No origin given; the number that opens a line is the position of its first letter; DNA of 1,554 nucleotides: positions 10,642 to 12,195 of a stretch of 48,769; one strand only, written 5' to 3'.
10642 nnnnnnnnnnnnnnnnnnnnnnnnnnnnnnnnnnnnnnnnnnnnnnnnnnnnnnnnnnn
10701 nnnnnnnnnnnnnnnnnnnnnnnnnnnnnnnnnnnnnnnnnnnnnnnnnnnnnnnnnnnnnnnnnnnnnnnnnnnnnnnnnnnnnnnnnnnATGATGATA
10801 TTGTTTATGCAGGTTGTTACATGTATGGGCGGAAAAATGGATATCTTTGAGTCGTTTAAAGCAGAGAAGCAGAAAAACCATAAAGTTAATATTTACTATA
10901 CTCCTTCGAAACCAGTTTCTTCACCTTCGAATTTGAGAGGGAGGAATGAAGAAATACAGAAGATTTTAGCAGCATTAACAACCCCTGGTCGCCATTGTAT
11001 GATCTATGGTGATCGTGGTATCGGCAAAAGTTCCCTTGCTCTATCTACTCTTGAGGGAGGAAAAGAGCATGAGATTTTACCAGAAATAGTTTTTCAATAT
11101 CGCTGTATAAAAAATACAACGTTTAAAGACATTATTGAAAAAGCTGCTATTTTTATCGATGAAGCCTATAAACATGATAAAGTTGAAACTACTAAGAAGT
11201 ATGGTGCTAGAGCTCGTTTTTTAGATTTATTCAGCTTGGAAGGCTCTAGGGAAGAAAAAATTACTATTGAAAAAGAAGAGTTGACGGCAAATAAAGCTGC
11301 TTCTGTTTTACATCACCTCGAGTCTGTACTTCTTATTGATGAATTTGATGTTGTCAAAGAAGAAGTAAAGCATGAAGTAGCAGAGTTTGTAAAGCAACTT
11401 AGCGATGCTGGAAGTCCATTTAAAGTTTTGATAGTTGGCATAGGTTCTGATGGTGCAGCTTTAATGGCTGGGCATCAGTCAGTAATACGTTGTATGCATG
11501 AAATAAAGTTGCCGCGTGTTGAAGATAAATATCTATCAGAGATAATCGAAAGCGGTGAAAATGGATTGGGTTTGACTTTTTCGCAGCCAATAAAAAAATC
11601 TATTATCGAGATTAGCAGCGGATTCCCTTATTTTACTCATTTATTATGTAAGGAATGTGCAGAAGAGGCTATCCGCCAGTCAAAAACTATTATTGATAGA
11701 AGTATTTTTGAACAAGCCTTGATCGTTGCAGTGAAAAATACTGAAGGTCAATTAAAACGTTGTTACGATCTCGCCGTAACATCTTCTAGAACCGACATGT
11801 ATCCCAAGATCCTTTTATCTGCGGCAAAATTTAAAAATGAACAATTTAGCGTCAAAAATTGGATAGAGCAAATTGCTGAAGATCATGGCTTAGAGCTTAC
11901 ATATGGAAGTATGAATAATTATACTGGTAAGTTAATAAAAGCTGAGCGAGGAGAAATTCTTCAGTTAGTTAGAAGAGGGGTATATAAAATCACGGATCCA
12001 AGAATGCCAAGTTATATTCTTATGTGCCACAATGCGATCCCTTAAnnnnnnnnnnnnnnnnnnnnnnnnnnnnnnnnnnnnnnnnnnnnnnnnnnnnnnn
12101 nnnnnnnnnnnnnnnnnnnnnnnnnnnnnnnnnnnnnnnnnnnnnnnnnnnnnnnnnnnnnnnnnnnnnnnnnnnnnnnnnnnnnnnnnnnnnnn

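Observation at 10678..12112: AT-rich stand-alone ATPase cargo gene between Q antiterminator and the holin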

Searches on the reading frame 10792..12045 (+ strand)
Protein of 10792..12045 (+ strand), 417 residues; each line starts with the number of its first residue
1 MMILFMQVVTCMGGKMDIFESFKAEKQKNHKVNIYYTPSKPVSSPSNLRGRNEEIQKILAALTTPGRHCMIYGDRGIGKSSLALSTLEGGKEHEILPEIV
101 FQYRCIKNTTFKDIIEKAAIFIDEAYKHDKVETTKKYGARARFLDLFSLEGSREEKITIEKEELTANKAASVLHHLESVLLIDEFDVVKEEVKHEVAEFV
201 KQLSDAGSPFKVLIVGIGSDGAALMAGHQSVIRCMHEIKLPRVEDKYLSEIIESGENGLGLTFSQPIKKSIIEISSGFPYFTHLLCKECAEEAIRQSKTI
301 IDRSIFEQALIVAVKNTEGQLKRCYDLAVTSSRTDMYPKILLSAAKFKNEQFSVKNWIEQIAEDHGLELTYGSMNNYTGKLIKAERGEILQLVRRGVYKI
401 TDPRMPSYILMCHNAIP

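Call 4: search_protein_families(library=pfam, proteins=[window:10792-12045:+], max_evalue=1)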
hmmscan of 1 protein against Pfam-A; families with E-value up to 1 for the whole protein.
window:10792-12045:+ (417 aa): 17 families
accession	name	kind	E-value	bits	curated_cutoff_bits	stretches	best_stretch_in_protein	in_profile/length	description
PF20703.3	nSTAND1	-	3.1e-09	37.4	27.1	1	50-272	18-216/379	Novel STAND NTPase 1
PF13401.12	AAA_22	-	1.8e-08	35.2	27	1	67-216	6-122/130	AAA domain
PF13191.12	AAA_16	-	1.5e-07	32.5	32.6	1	48-205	2-161/167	AAA ATPase domain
PF01637.24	ATPase_2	-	6.5e-05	23.3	33.2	1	51-203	4-135/225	ATPase domain predominantly from Archaea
PF00004.35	AAA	-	0.0015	19.4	21.2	1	145-220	25-110/131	ATPase family associated with various cellular activities (AAA)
PF24389.1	ORC-CDC6-like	-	0.0042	16.3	27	1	18-82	2-48/571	ORC-CDC6-like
PF12775.13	AAA_7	-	0.006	16.6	25.8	1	55-117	22-84/181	P-loop containing dynein motor region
PF03193.22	RsgA_GTPase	-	0.0077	16.5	30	1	15-88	62-127/174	RsgA GTPase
PF05621.17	TniB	-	0.019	14.8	22.4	0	168-223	110-166/189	Bacterial TniB protein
PF25201.1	nSTAND6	-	0.044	14.3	27.7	1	50-83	3-35/148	Novel STAND NTPase 6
PF14516.12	AAA_35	-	0.057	12.7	27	0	54-111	19-75/331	AAA-like domain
PF13479.12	AAA_24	-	0.069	13.4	27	1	68-85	4-21/195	AAA domain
PF05673.19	DUF815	-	0.072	12.7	23.8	1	64-87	51-74/249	Protein of unknown function (DUF815)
PF05402.18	PqqD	-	0.095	13.5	23.4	1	181-207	39-65/67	Coenzyme PQQ synthesis protein D (PqqD)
PF00291.31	PALP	-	0.11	12.3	35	1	117-221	80-169/295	Pyridoxal-phosphate dependent enzyme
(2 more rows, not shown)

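Call 5: search_protein_families(library=padloc, proteins=[window:10792-12045:+], max_evalue=1)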
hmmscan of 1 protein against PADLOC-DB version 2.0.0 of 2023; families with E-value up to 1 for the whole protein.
window:10792-12045:+ (417 aa): 4 families
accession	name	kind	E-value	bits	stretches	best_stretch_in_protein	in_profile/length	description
PDLC05049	PDC-S59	-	2.2e-07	28.3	1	156-300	131-273/428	-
PDLC04140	mad8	-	0.0033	15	1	64-93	22-54/314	mads_8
PDLC05051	PDC-S60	-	0.0039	13.3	1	163-204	449-490/1027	-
PDLC02195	IetA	-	0.005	14.2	1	53-84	124-155/395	-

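Call 6: search_protein_families(library=ncbifam, proteins=[window:10792-12045:+], max_evalue=1)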
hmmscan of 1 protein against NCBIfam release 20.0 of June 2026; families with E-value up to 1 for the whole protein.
window:10792-12045:+ (417 aa): 9 families
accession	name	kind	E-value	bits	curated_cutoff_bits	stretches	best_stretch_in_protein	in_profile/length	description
TIGR02902.1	spore_lonB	equivalog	0.0093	14.6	723.3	1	45-95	64-115/531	ATP-dependent protease LonB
TIGR02880.1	cbbX_cfxQ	equivalog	0.014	14.6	459.25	1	98-159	100-164/284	CbbX protein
TIGR02903.1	spore_lon_C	equivalog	0.026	13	678.8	1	46-95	154-204/615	Lon family ATP-dependent protease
NF053860.1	DS41_1_antiphage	equivalog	0.03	13.3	370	1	66-110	39-83/448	anti-phage protein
TIGR02928.1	TIGR02928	subfamily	0.032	13.1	181.3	1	44-88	13-62/366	orc1/cdc6 family replication initiation protein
NF047389.1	ATPase_Sll1717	subfamily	0.053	12.6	75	1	62-99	27-56/454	P-loop ATPase, Sll1717 family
NF005076.0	PRK06501.1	equivalog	0.058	12.3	629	1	282-363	75-156/425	beta-ketoacyl-ACP synthase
NF000868.0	PRK00080.1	equivalog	0.1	11.5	282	0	240-312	177-249/330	Holliday junction branch migration DNA helicase RuvB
NF040586.1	FxSxx_TPR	equivalog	0.13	10.6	300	1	46-84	6-43/830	FxSxx-COOH system tetratricopeptide repeat protein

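Call 7: search_protein_families(library=phrogs, proteins=[window:10792-12045:+], max_evalue=1)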
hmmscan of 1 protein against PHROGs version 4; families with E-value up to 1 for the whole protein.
window:10792-12045:+ (417 aa): 5 families
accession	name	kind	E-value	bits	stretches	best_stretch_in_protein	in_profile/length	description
phrog_6841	-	unknown function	3.1e-119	399.9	1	18-413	7-416/470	-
phrog_168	-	DNA, RNA and nucleotide metabolism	0.021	15.5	0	138-203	98-127/314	clamp loader of DNA polymerase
phrog_18297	-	unknown function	0.033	13.6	0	160-214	177-231/672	-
phrog_1297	-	other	0.038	14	1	52-101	11-49/356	ATPase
phrog_124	-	DNA, RNA and nucleotide metabolism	0.048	14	1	58-85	34-62/382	Sak4-like ssDNA annealing protein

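Call 11: find_homologous_proteins(query=window:10837-12045:+)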
Query window:10837-12045:+ (402 aa): 153 proteins with E <= 0.001 among 8000 candidates; the best 120 are listed.
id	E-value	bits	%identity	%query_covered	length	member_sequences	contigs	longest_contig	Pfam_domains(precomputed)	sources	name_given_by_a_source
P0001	1.8e-250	848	97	100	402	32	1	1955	PF13401.13,PF20703.4,PF13191.13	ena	-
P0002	9.5e-239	810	89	100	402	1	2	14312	PF13401.13,PF20703.4,PF13191.13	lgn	-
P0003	1.1e-235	800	89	100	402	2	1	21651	PF13401.13,PF20703.4,PF01637.25,PF13191.13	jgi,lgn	-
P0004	1.4e-234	796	88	100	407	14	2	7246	PF13401.13,PF20703.4,PF13191.13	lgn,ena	-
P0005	1.6e-234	796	87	100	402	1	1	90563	PF13401.13,PF20703.4,PF13191.13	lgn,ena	-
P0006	2.1e-229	779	86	100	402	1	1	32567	PF13401.13,PF20703.4,PF01637.25,PF13191.13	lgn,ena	-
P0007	1.8e-223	760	84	100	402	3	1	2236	PF13401.13,PF20703.4,PF13191.13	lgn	-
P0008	5.3e-208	709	79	100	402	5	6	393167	PF13401.13,PF20703.4,PF01637.25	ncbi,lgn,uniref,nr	ncbi:hypothetical protein OJE16_09635 [Pantoea tagorei]|uniref:ATP-binding protein n=1 Tax=Pantoea s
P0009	1.1e-206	704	77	100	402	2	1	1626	PF13401.13,PF20703.4,PF01637.25,PF13191.13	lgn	-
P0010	6.0e-206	702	78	99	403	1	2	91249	PF13401.13,PF20703.4,PF13191.13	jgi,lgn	jgi:Holliday junction resolvasome RuvABC ATP-dependent DNA helicase subunit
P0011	8.4e-204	695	78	100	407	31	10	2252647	PF13401.13,PF20703.4,PF13191.13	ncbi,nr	ncbi:ATP-binding protein [Klebsiella quasipneumoniae]|nr:ATP-binding protein [Klebsiella variicola] 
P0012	9.3e-204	695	77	100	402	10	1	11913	PF13401.13,PF20703.4,PF13191.13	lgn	-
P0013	2.3e-195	667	76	100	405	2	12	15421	PF13401.13,PF20703.4,PF13191.13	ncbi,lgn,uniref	ncbi:AAA family ATPase [Rahnella aceris]|uniref:AAA family ATPase n=1 Tax=Rahnella sp. (strain Y9602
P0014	4.8e-189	646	72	100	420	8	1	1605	PF13401.13,PF20703.4,PF01637.25,PF13191.13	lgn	-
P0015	1.6e-152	526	60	99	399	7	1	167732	PF13401.13,PF20703.4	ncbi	ncbi:TPA: ATP-binding protein [Serratia marcescens]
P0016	1.4e-148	513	60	98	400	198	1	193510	PF13401.13,PF20703.4,PF13191.13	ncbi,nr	ncbi:ATP-binding protein, partial [Salmonella enterica subsp. enterica serovar Uganda]|nr:ATP-bindin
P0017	8.4e-148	511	60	95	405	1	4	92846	PF13401.13,PF20703.4,PF13191.13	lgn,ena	-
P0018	5.0e-144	498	58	99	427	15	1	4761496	PF13401.13,PF20703.4,PF13191.13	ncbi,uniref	ncbi:AAA family ATPase [Enterobacter roggenkampii]|uniref:nSTAND1 domain-containing NTPase n=1 Tax=E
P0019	8.1e-144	497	58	99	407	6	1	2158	PF13401.13,PF20703.4,PF13191.13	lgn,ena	-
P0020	4.5e-142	492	57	99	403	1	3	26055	PF00004.36,PF13401.13,PF20703.4,PF13191.13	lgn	-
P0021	4.0e-140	485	56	99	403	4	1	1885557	PF00004.36,PF13401.13,PF20703.4,PF13191.13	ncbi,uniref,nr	ncbi:nSTAND1 domain-containing NTPase [Pectobacterium carotovorum]|uniref:nSTAND1 domain-containing 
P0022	2.3e-139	483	56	99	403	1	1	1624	PF00004.36,PF13401.13,PF20703.4,PF13191.13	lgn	-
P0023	3.3e-139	482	56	99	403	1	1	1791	PF13401.13,PF20703.4,PF13191.13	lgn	-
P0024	3.7e-139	482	56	99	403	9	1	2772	PF13401.13,PF20703.4,PF13191.13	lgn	-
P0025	5.0e-139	482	57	99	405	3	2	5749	PF13401.13,PF20703.4,PF13191.13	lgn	-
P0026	4.7e-138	479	56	99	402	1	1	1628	PF13401.13,PF20703.4,PF01637.25,PF13191.13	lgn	-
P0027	1.5e-137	477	55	99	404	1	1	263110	PF00004.36,PF13401.13,PF20703.4,PF13191.13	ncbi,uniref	ncbi:Holliday junction resolvasome RuvABC ATP-dependent DNA helicase subunit [Pantoea dispersa]|unir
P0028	7.0e-137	475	56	99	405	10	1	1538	PF13401.13,PF20703.4,PF13191.13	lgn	-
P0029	1.2e-136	474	55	99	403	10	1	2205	PF13401.13,PF20703.4,PF01637.25,PF13191.13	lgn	-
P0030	1.5e-134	467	55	99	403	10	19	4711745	PF13401.13,PF13191.13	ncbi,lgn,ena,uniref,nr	ncbi:ATP-binding protein [Aeromonas veronii]|uniref:ATP-binding protein n=1 Tax=Aeromonas TaxID=642 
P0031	1.8e-129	450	52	99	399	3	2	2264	PF13401.13,PF20703.4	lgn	-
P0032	2.6e-129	450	53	99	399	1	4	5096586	PF13401.13,PF20703.4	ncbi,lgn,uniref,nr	ncbi:nSTAND1 domain-containing NTPase [Citrobacter braakii]|uniref:nSTAND1 domain-containing NTPase 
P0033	1.0e-127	444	52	99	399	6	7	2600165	PF13401.13,PF20703.4,PF13191.13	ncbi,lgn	ncbi:TPA: AAA family ATPase [Morganella morganii]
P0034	1.5e-127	444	53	99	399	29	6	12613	PF13401.13,PF20703.4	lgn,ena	-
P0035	4.2e-127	442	51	99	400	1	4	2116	PF13401.13,PF20703.4,PF13191.13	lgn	-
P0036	4.4e-127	442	53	99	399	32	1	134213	PF20703.4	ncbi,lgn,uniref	ncbi:ATP-binding protein [Lonsdalea quercina]|uniref:nSTAND1 domain-containing NTPase n=1 Tax=Lonsda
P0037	5.4e-127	442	52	99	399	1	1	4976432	PF13401.13,PF20703.4,PF13191.13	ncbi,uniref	ncbi:ATP-binding protein [Pectobacterium aroidearum]|uniref:ATP-binding protein n=1 Tax=Pectobacteri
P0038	2.4e-126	440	53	98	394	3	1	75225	PF00004.36,PF13401.13,PF20703.4,PF13191.13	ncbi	ncbi:ATP-binding protein, partial [Morganella morganii]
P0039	4.0e-126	439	51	99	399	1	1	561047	PF00004.36,PF13401.13,PF20703.4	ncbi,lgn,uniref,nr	ncbi:MAG: ATP-binding protein [Pantoea sp.]|uniref:nSTAND1 domain-containing NTPase n=1 Tax=Pantoea 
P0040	1.7e-125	437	52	99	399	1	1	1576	PF13401.13,PF20703.4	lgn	-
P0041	7.3e-124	432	50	99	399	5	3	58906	PF13401.13,PF20703.4,PF13191.13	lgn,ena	-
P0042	5.6e-121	422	49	99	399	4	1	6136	PF13401.13,PF20703.4,PF13191.13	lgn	-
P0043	1.6e-119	418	49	99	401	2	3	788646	PF00004.36,PF20703.4,PF13191.13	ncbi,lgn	ncbi:TPA: ATP-binding protein [Serratia marcescens]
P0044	2.0e-112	394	52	87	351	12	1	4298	PF20703.4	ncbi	ncbi:ATP-binding protein, partial [Klebsiella pneumoniae]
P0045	1.8e-111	391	60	77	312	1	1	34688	-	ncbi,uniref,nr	ncbi:Uncharacterised protein [Escherichia coli]|uniref:ATP-binding protein n=1 Tax=Escherichia coli 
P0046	9.0e-109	382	49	99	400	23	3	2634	PF13401.13,PF20703.4,PF13191.13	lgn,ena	-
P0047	5.6e-108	380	48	99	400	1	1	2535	PF13401.13,PF20703.4,PF01637.25,PF13191.13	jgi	-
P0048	7.8e-108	379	46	99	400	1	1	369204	PF13401.13,PF20703.4,PF01637.25,PF13191.13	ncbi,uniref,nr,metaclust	ncbi:ATP-binding protein [Pectobacterium brasiliense]|uniref:nSTAND1 domain-containing NTPase n=1 Ta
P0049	1.5e-107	378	48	99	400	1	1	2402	PF13401.13,PF20703.4,PF01637.25,PF13191.13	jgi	-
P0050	3.0e-107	377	48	99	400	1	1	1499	PF13401.13,PF20703.4,PF13191.13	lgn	-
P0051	3.2e-107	377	47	99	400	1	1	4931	PF13401.13,PF20703.4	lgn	-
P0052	6.3e-106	373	46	99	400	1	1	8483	PF20703.4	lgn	-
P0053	8.1e-106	372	47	99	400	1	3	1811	PF13401.13,PF20703.4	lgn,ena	-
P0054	4.3e-105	370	46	99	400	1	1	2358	PF13401.13,PF20703.4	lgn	-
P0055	5.9e-105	370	46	98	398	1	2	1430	PF00004.36,PF13401.13,PF20703.4,PF13191.13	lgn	-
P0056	1.8e-104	368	45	99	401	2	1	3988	PF13401.13,PF20703.4,PF01637.25,PF13191.13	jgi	-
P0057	2.9e-103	364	46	99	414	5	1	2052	PF13401.13,PF20703.4,PF01637.25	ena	-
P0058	3.9e-103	364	46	99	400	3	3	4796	PF13401.13,PF20703.4,PF13191.13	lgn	-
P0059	3.5e-102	360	46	99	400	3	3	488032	PF13401.13,PF20703.4,PF01637.25,PF13191.13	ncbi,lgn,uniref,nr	ncbi:ATP-binding protein [Serratia sp. (in: enterobacteria)]|uniref:ATP-binding protein n=1 Tax=Serr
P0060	6.4e-98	346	44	99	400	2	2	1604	PF00004.36,PF13401.13,PF20703.4,PF01637.25,PF13191.13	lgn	-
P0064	8.5e-75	270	37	100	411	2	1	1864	PF13401.13,PF20703.4,PF13191.13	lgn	-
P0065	5.8e-72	261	38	96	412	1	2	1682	PF20703.4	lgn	-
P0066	1.2e-70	257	37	96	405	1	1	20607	PF00004.36,PF13401.13,PF20703.4,PF13191.13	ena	-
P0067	9.0e-70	254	37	96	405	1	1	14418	PF00004.36,PF13401.13,PF20703.4,PF13191.13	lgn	-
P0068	4.1e-69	252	36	100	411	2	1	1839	PF00004.36,PF13401.13,PF20703.4,PF13191.13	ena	-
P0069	6.8e-69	251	37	95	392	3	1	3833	PF00004.36,PF13401.13,PF20703.4,PF13191.13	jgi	jgi:Cdc6-like AAA superfamily ATPase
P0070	1.1e-68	250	36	100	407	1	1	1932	PF00004.36,PF13401.13,PF20703.4,PF13191.13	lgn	-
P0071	3.0e-68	249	36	96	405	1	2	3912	PF00004.36,PF13401.13,PF20703.4,PF13191.13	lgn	-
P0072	9.8e-68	247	36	98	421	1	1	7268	PF00004.36,PF20703.4,PF13191.13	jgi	jgi:Cdc6-like AAA superfamily ATPase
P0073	4.0e-67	245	37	94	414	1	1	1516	PF00004.36,PF13401.13,PF20703.4,PF13191.13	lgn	-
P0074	1.7e-66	243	36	100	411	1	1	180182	PF00004.36,PF20703.4,PF13191.13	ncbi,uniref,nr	ncbi:AAA ATPase [Flavobacterium limnosediminis JC2902]|uniref:AAA ATPase n=1 Tax=Flavobacterium limn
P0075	5.1e-66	241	35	100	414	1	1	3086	PF00004.36,PF13401.13,PF20703.4,PF13191.13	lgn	-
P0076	8.7e-66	241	34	100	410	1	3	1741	PF00004.36,PF13401.13,PF20703.4,PF01637.25,PF13191.13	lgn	-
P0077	1.3e-65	240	36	98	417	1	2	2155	PF00004.36,PF13401.13,PF20703.4,PF13191.13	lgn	-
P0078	2.7e-65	239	39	89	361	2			PF00004.36,PF13401.13,PF20703.4,PF13191.13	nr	nr:AAA family ATPase [Actinokineospora terrae]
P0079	3.0e-65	239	36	94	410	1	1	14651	PF00004.36,PF13401.13,PF20703.4,PF13191.13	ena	-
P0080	4.5e-65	238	37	98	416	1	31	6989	PF00004.36,PF13401.13,PF20703.4,PF13191.13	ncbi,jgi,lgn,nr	ncbi:MAG: Archaeal ATPase [Methanosaeta sp. PtaB.Bin087]|jgi:Cdc6-like AAA superfamily ATPase|nr:MAG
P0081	2.2e-64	236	36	99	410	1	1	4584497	PF13401.13,PF20703.4,PF13191.13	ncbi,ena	-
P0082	5.1e-64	235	37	94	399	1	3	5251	PF00004.36,PF13401.13,PF20703.4,PF13191.13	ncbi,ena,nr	ncbi:MAG: ATP-binding protein [Alistipes sp.]|nr:ATP-binding protein [Alistipes sp.]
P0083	9.5e-64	234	34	98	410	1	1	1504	PF00004.36,PF13401.13,PF20703.4,PF13191.13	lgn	-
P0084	1.1e-63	234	36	99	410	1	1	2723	PF20703.4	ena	-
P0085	1.8e-63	233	37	95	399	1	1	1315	PF00004.36,PF13401.13,PF20703.4,PF13191.13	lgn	-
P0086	5.0e-63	232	35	100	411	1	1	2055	PF20703.4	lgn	-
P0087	2.0e-62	230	34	97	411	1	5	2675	PF00004.36,PF20703.4,PF13191.13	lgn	-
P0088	2.8e-62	229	36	95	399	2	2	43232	PF00004.36,PF13401.13,PF20703.4,PF13191.13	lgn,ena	-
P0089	3.0e-62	229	35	100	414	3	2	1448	PF20703.4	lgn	-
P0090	3.4e-62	229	35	95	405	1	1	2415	PF13401.13,PF20703.4,PF13191.13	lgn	-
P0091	7.2e-62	228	37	93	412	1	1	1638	PF00004.36,PF13401.13,PF20703.4,PF13191.13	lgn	-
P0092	5.4e-61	225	34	94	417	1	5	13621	PF00004.36,PF13401.13,PF20703.4,PF01637.25,PF13191.13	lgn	-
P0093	6.6e-61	225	34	97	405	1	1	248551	PF00004.36,PF13401.13,PF20703.4,PF01637.25,PF13191.13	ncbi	-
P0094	2.6e-60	223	38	95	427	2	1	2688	PF13401.13,PF20703.4,PF01637.25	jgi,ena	-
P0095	3.2e-60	222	35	97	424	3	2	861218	PF13401.13,PF20703.4,PF01637.25,PF13191.13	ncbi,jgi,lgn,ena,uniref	ncbi:MAG: AAA family ATPase [Alteromonas stellipolaris]|uniref:AAA family ATPase n=1 Tax=Alteromonas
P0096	1.7e-58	217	34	93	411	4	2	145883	PF00004.36,PF13401.13,PF20703.4,PF01637.25,PF13191.13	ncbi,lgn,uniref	ncbi:AAA family ATPase [Dysgonomonas mossii]|uniref:nSTAND1 domain-containing NTPase n=1 Tax=Dysgono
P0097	2.3e-58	216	34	93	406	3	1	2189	PF00910.29,PF00004.36,PF13401.13,PF20703.4,PF01637.25,PF13191.13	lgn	-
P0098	1.6e-57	213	35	97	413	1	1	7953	PF00004.36,PF13401.13,PF20703.4,PF01637.25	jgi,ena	jgi:Holliday junction resolvasome, helicase subunit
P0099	7.9e-57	211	33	99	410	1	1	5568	PF20703.4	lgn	-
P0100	9.0e-56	208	34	96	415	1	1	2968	PF13401.13,PF20703.4,PF13191.13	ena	-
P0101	6.1e-55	205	34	97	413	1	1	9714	PF00004.36,PF13401.13,PF20703.4,PF01637.25,PF13191.13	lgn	-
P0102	1.3e-54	204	34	93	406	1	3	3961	PF00004.36,PF13401.13,PF20703.4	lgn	-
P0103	3.3e-54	203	32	98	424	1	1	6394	PF13401.13,PF20703.4,PF13191.13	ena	-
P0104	3.8e-54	202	34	96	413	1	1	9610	PF00004.36,PF13401.13,PF20703.4,PF01637.25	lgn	-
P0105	5.7e-51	192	32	96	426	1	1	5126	PF13401.13,PF20703.4,PF13191.13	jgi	jgi:Cdc6-like AAA superfamily ATPase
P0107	8.0e-46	175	30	99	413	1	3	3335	PF00004.36,PF13401.13,PF20703.4,PF01637.25,PF13191.13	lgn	-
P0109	8.4e-42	162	29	99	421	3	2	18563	PF00270.36,PF00004.36,PF13401.13,PF20703.4,PF13191.13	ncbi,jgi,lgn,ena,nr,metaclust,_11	ncbi:MAG: ATP-binding protein [candidate division WS1 bacterium]|jgi:GTPase SAR1 family protein|nr:A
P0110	1.0e-40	158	29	96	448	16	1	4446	PF25201.1,PF13401.13,PF20703.4,PF01637.25,PF13191.13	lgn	-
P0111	1.5e-40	158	37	66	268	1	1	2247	PF24883.3,PF00004.36,PF13401.13,PF20703.4,PF13191.13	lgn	-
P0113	7.6e-35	139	28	95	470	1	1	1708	PF00004.36,PF13401.13,PF20703.4,PF01637.25,PF13191.13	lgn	-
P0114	4.4e-34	136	28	95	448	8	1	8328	PF25201.1,PF13401.13,PF20703.4,PF01637.25,PF13191.13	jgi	-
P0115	7.8e-34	136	30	95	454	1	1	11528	PF00004.36,PF13401.13,PF20703.4,PF01637.25,PF13191.13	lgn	-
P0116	1.8e-33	134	28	94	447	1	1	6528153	PF00004.36,PF13401.13,PF20703.4,PF01637.25,PF13191.13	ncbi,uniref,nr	ncbi:AAA family ATPase [Achromobacter xylosoxidans]|uniref:AAA family ATPase n=1 Tax=Alcaligenes xyl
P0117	1.9e-33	134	31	93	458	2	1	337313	PF00004.36,PF13401.13,PF20703.4,PF01637.25,PF05621.18,PF13191.13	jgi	jgi:hypothetical protein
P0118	2.4e-33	134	30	94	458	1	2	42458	PF13401.13,PF20703.4,PF01637.25,PF13191.13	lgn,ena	-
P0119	5.6e-33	133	29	93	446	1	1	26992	PF00004.36,PF13401.13,PF20703.4,PF01637.25,PF13191.13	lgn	-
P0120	7.3e-33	132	30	93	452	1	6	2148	PF00004.36,PF13401.13,PF20703.4,PF01637.25,PF05621.18,PF13191.13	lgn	-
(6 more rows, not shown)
